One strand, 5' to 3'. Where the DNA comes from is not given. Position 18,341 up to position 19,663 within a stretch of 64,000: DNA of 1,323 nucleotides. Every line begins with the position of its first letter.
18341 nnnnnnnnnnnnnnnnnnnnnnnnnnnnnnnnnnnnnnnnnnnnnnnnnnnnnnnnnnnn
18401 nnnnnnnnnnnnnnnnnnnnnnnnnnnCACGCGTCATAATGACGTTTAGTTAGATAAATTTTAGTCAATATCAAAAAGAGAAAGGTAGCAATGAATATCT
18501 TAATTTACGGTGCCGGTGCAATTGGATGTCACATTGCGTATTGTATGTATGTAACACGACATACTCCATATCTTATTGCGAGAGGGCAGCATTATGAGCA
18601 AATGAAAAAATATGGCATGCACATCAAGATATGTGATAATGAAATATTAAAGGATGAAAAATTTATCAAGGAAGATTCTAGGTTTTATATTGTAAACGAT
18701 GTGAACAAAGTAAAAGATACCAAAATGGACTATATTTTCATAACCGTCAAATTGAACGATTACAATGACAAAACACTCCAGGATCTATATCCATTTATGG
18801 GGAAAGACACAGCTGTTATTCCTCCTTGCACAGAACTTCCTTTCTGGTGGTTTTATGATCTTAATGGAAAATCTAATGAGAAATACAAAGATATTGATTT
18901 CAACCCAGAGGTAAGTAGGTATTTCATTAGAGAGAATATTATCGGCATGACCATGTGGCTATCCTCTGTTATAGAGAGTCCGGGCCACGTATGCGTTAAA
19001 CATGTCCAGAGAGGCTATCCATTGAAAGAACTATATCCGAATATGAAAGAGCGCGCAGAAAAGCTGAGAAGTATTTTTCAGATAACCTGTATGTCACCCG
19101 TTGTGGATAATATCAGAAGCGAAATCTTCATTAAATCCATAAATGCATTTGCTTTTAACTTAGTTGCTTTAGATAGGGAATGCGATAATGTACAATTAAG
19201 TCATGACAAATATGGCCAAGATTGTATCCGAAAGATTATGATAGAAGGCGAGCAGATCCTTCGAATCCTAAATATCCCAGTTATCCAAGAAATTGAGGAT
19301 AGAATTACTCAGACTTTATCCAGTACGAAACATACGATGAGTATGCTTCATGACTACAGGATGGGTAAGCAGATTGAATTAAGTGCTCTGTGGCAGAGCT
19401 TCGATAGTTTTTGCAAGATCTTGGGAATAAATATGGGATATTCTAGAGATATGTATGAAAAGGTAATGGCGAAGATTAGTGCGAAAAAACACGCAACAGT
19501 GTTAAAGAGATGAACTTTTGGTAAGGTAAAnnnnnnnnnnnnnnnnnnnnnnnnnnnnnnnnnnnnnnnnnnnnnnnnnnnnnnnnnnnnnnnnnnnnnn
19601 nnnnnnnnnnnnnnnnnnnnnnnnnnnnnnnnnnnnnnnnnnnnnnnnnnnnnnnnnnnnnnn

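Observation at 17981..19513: Shikimate-pathway enzyme AroQ and a ketopantoate-reductase-family reductase stranded inside the glycan locus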

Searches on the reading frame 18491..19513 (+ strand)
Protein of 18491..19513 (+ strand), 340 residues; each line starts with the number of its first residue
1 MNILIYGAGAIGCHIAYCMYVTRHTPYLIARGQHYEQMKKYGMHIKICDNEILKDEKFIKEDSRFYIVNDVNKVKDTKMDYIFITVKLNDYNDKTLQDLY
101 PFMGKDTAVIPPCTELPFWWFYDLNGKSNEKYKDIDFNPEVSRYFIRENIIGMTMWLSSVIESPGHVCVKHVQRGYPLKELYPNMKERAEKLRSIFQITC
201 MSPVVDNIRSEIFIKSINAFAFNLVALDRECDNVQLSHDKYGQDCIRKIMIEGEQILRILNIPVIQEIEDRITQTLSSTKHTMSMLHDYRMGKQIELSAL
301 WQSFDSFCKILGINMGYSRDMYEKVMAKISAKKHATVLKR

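Call 4: search_protein_families(library=pfam, proteins=[window:18491-19513:+])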
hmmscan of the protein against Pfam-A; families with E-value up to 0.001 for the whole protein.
window:18491-19513:+ (340 aa): 2 families
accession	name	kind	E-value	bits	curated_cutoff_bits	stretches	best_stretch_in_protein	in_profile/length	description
PF02558.23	ApbA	-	4.4e-16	59.3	22.2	1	3-110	1-97/150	Ketopantoate reductase PanE/ApbA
PF08546.17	ApbA_C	-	1.8e-08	35.2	22.7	1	207-313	1-109/125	Ketopantoate reductase PanE/ApbA C terminal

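Call 8: search_protein_families(library=ncbifam, proteins=[window:18491-19513:+])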
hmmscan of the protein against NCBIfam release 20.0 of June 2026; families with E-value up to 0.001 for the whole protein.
window:18491-19513:+ (340 aa): 10 families
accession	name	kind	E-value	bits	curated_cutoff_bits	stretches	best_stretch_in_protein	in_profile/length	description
NF005089.0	PRK06522.1-4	subfamily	2.6e-37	128.9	223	1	1-325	1-314/326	2-dehydropantoate 2-reductase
TIGR00745.1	apbA_panE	subfamily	2.1e-23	83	141.35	2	2-110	1-99/305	2-dehydropantoate 2-reductase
NF005088.0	PRK06522.1-2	subfamily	2.6e-13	49.8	371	1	1-288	1-260/308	2-dehydropantoate 2-reductase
NF005091.0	PRK06522.2-2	equivalog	2.7e-12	46.5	252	2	1-110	2-101/302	2-dehydropantoate 2-reductase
NF005092.1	PRK06522.2-3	equivalog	5.4e-12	45.5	500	1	148-308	113-274/296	2-dehydropantoate 2-reductase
NF005094.0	PRK06522.2-5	equivalog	2.8e-10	40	382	1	1-298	1-271/307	2-dehydropantoate 2-reductase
NF006083.0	PRK08229.1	equivalog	3.9e-06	26.1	371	1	2-94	4-89/341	2-dehydropantoate 2-reductase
NF004887.0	PRK06249.1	equivalog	5.5e-06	25.8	360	1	140-325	115-307/316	putative 2-dehydropantoate 2-reductase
NF005087.0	PRK06522.1-1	equivalog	0.00024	20.3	351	0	171-326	131-286/296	2-dehydropantoate 2-reductase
NF005090.0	PRK06522.2-1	equivalog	0.00096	18.5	496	0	1-107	3-95/296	2-dehydropantoate 2-reductase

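Call 10: find_homologous_proteins(query=window:18491-19513:+)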
Query window:18491-19513:+ (340 aa): 230 proteins with E <= 0.001 among 927 candidates; the best 120 are listed.
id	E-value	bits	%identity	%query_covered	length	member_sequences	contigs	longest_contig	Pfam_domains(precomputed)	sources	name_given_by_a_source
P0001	5.1e-232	787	100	100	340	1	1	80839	PF02558.23,PF08546.18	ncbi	ncbi:MAG: 2-dehydropantoate 2-reductase N-terminal domain-containing protein [Candidatus Omnitrophot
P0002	4.0e-201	686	86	99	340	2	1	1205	PF02558.23,PF08546.18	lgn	-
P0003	6.7e-187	639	83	98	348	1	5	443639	PF02558.23,PF08546.18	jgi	-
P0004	2.3e-185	634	79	99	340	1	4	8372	PF02558.23,PF08546.18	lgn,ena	-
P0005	8.2e-180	615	79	100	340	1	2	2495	PF02558.23,PF08546.18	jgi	jgi:2-dehydropantoate 2-reductase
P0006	6.6e-171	586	76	99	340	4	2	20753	PF02558.23,PF08546.18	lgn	-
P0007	1.9e-167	575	71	100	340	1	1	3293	PF02558.23,PF08546.18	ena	-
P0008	7.1e-167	573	70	99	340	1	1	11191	PF02558.23,PF08546.18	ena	-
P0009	2.2e-166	571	71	99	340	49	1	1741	PF02558.23,PF08546.18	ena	-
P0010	1.7e-162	559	69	100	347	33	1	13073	PF02558.23,PF08546.18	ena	-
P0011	2.2e-161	555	70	99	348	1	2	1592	PF02558.23,PF08546.18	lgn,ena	-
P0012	1.4e-159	549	69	99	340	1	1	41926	PF02558.23,PF08546.18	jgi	jgi:2-dehydropantoate 2-reductase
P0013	4.8e-159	547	68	99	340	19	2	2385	PF02558.23,PF08546.18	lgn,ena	-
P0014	2.8e-154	532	69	97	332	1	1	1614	PF02558.23,PF08546.18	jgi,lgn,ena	-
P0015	5.7e-152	524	67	96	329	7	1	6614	PF02558.23,PF08546.18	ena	-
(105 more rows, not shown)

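Call 11: find_encoding_contigs(protein=P0001, flank=10000, max_places=3)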
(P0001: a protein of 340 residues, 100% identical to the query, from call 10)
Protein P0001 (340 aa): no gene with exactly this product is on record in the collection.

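Call 12: find_encoding_contigs(protein=P0003, flank=10000, max_places=3)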
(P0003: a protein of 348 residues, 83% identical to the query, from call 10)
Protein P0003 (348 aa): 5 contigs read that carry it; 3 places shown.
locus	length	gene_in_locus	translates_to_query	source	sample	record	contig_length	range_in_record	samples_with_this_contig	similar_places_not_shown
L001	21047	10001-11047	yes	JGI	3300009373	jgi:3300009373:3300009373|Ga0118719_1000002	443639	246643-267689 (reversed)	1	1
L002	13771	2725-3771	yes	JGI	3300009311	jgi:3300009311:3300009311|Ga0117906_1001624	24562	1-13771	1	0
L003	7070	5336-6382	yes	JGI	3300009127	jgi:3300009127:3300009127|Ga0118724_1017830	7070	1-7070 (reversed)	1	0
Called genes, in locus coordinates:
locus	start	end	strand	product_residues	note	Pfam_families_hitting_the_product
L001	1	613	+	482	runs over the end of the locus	PF02310:B12-binding, PF04055:Radical_SAM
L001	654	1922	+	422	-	-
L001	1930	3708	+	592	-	PF00664:ABC_membrane, PF09818:ABC_ATPase (faint), PF00005:ABC_tran, PF02463:SMC_N (weak), PF13555:AAA_29 (weak), PF13304:AAA_21 (faint)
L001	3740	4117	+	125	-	PF01648:ACPS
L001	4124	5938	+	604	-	PF21211:FkbH_N, PF03031:NIF (faint)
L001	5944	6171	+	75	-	-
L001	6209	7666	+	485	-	PF01575:MaoC_dehydratas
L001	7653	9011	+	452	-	PF16254:DUF4910, PF09940:DUF2172, PF04389:Peptidase_M28 (weak), PF16221:HTH_47 (weak)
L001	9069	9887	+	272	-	PF02522:Antibiotic_NAT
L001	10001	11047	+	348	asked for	PF02558:ApbA, PF08546:ApbA_C (weak)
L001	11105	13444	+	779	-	PF00535:Glycos_transf_2, PF10111:Glyco_tranf_2_2, PF13641:Glyco_tranf_2_3, PF04055:Radical_SAM, PF22674:C2185-like_N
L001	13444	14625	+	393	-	PF01071:GARS_A, PF02655:ATP-grasp_3, PF02786:CPSase_L_D2, PF07478:Dala_Dala_lig_C, PF13535:ATP-grasp_4 (weak)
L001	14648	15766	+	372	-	PF01408:GFO_IDH_MocA, PF22725:GFO_IDH_MocA_C3, PF02894:GFO_IDH_MocA_C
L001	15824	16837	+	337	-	-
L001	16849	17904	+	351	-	PF03102:NeuB, PF08666:SAF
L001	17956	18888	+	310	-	PF00535:Glycos_transf_2, PF10111:Glyco_tranf_2_2 (weak)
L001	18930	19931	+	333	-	PF03966:Trm112p (weak), PF01209:Ubie_methyltran, PF02353:CMAS, PF13489:Methyltransf_23, PF08241:Methyltransf_11, PF08242:Methyltransf_12, PF13649:Methyltransf_25, PF13847:Methyltransf_31, +1 more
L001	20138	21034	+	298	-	PF04794:YdjC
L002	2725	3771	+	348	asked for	PF02558:ApbA, PF08546:ApbA_C (weak)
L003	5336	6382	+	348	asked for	PF02558:ApbA, PF08546:ApbA_C (weak)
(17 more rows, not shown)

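Call 15: find_related_loci(query=A1, collection=genome_contigs, flank=10000)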
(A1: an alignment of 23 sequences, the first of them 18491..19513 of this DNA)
Query A1 (340 aa) in genome_contigs; peptide patterns used: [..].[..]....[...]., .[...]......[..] (x = any residue, [..] = any of these).
599 stretches matched a pattern (row limit reached: there are more); 453 encode a relative of the query (tblastn E <= 1e-3); the best 80 are kept; 80 distinct loci.
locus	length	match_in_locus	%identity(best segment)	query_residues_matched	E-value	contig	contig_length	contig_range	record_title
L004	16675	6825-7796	45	1-329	2e-89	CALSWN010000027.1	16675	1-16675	MAG: uncultured Candidatus Pelagibacter sp. isolate ILMN-20200310-m41 genome assembly, contig: NODE_4714_length_16675_co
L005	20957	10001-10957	46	3-326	5e-87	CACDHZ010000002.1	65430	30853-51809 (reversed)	uncultured Pelagibacteraceae bacterium isolate AG-365-K10 genome assembly, contig: AG-365-K10_NODE_2, whole genome shotg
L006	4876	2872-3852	44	1-333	4e-84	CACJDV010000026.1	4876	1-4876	uncultured Pelagibacteraceae bacterium isolate AG-447-B22 genome assembly, contig: AG-447-B22_NODE_26, whole genome shot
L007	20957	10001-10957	42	1-332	2e-78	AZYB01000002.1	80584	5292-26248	Alpha proteobacterium SCGC AAA288-N07 IBICDRAFT_NODE-unique_2_len_80584.2_C, whole genome shotgun sequence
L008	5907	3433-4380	37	1-329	4e-59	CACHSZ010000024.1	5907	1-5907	uncultured Alphaproteobacteria bacterium isolate AG-912-F03 genome assembly, contig: AG-912-F03_NODE_24, whole genome sh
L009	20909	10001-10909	30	1-313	3e-44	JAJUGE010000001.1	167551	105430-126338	MAG: Alphaproteobacteria bacterium isolate bin29 k141_581932_length_167551_cov_23.9049, whole genome shotgun sequence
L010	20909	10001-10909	30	1-313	1e-42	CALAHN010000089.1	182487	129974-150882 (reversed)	MAG TPA_asm: uncultured Alphaproteobacteria bacterium isolate ERR2206770_bin.103_CONCOCT_v1.1_MAG genome assembly, conti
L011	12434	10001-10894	31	3-310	4e-41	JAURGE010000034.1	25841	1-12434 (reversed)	MAG: Alphaproteobacteria bacterium isolate SFB_3D_50_49 NODE_34_length_25841_cov_3.704250, whole genome shotgun sequence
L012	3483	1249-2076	31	28-313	2e-39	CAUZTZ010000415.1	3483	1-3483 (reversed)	MAG: Alphaproteobacteria bacterium isolate CB9_331.49 genome assembly, contig: Ga0302133_10023081, whole genome shotgun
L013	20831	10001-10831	28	28-314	3e-38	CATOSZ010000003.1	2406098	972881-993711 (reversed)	MAG: uncultured Alphaproteobacteria bacterium isolate 1311e4a2-7c2e-4e7e-97fd-c775e7e276f9 genome assembly, contig: cont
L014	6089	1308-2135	27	28-313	7e-36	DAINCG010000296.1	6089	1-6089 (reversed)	MAG TPA_asm: Pseudomonadota bacterium isolate CTOTU39385 NODE_1572_length_6089_cov_2.364103, whole genome shotgun sequen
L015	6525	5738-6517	28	28-297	8e-35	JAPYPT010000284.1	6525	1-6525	MAG: Alphaproteobacteria bacterium isolate PW10.maxbin2.068 PW10_12925_length_6525_cov_7.339104, whole genome shotgun se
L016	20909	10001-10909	28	1-313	3e-34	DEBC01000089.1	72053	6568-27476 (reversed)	MAG TPA_asm: Alphaproteobacteria bacterium UBA2966 UBA2966_contig_320, whole genome shotgun sequence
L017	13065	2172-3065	28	1-307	8e-34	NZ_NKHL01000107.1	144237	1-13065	Pseudomonas bohemica strain IA19 NODE_8_length_144157_cov_13.501148, whole genome shotgun sequence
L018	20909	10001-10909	28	1-313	2e-33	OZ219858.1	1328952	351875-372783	MAG: Alphaproteobacteria bacterium isolate d3d0b66b-18c7-443e-bf48-04344bd14b82 genome assembly, chromosome: 3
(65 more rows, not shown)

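Call 22: find_related_loci(query=A1, collection=metagenome_contigs, flank=10000)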
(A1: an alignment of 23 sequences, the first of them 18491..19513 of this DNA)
Query A1 (340 aa) in metagenome_contigs; peptide patterns used: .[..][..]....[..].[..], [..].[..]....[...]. (x = any residue, [..] = any of these).
600 stretches matched a pattern (row limit reached: there are more); 389 encode a relative of the query (tblastn E <= 1e-3); the best 80 are kept; 80 distinct loci.
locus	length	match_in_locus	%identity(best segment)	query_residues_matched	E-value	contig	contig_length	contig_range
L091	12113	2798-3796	71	1-333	2e-167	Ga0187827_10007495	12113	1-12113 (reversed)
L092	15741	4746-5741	70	1-332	3e-166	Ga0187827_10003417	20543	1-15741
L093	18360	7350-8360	69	1-337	3e-165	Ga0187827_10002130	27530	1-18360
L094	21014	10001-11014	68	1-338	5e-164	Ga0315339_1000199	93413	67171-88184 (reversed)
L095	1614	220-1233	68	1-338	1e-176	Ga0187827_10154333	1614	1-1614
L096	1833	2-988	61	3-331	1e-154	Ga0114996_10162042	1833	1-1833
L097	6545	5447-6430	61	1-328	1e-139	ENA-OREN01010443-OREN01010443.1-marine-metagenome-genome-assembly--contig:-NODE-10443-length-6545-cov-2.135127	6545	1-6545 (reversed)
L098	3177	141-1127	58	1-329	4e-143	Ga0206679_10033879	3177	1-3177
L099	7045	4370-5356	58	1-329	1e-137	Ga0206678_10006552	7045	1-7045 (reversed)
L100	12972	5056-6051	57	1-332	1e-134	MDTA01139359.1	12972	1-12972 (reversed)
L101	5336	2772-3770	56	1-333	8e-134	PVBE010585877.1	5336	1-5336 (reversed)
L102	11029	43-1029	56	1-329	4e-131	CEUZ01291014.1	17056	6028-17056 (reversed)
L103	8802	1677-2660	56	1-331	8e-131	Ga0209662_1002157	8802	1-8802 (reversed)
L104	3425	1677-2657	56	1-330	5e-134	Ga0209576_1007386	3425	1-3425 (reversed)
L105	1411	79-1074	54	1-332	6e-140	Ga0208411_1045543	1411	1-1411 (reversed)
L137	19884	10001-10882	47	3-301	1e-80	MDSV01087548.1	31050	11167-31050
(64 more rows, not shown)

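Call 37: search_solved_structures(query=A1, show_alignments=2, max_evalue=0.001)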
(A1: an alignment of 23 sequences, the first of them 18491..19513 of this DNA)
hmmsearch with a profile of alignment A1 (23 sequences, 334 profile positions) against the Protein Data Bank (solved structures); distinct sequences matched with E-value up to 0.001: 10.
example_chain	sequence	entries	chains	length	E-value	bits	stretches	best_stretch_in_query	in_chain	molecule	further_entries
3wfi_A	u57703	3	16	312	3.6e-15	59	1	1-328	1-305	2-dehydropantoate 2-reductase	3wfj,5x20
3ghy_A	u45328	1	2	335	7.1e-14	54.7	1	2-313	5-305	Ketopantoate reductase protein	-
2ew2_A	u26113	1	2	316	9.3e-13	51.1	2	138-325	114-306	2-dehydropantoate 2-reductase, putative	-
3i83_A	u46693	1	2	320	1.7e-10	43.6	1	1-46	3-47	2-dehydropantoate 2-reductase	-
3hwr_A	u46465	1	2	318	3.1e-10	42.8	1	1-48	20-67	2-dehydropantoate 2-reductase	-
8wl3_A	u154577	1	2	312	2e-08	36.8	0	1-47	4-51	2-dehydropantoate 2-reductase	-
8wl1_A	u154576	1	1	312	2.3e-08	36.6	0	1-47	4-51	2-dehydropantoate 2-reductase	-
8wl4_A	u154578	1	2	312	8.1e-08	34.8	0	1-47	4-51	2-dehydropantoate 2-reductase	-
5ayv_A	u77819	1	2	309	1e-07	34.5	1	1-59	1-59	2-dehydropantoate 2-reductase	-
5hws_A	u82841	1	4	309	1e-07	34.5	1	1-58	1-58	2-dehydropantoate 2-reductase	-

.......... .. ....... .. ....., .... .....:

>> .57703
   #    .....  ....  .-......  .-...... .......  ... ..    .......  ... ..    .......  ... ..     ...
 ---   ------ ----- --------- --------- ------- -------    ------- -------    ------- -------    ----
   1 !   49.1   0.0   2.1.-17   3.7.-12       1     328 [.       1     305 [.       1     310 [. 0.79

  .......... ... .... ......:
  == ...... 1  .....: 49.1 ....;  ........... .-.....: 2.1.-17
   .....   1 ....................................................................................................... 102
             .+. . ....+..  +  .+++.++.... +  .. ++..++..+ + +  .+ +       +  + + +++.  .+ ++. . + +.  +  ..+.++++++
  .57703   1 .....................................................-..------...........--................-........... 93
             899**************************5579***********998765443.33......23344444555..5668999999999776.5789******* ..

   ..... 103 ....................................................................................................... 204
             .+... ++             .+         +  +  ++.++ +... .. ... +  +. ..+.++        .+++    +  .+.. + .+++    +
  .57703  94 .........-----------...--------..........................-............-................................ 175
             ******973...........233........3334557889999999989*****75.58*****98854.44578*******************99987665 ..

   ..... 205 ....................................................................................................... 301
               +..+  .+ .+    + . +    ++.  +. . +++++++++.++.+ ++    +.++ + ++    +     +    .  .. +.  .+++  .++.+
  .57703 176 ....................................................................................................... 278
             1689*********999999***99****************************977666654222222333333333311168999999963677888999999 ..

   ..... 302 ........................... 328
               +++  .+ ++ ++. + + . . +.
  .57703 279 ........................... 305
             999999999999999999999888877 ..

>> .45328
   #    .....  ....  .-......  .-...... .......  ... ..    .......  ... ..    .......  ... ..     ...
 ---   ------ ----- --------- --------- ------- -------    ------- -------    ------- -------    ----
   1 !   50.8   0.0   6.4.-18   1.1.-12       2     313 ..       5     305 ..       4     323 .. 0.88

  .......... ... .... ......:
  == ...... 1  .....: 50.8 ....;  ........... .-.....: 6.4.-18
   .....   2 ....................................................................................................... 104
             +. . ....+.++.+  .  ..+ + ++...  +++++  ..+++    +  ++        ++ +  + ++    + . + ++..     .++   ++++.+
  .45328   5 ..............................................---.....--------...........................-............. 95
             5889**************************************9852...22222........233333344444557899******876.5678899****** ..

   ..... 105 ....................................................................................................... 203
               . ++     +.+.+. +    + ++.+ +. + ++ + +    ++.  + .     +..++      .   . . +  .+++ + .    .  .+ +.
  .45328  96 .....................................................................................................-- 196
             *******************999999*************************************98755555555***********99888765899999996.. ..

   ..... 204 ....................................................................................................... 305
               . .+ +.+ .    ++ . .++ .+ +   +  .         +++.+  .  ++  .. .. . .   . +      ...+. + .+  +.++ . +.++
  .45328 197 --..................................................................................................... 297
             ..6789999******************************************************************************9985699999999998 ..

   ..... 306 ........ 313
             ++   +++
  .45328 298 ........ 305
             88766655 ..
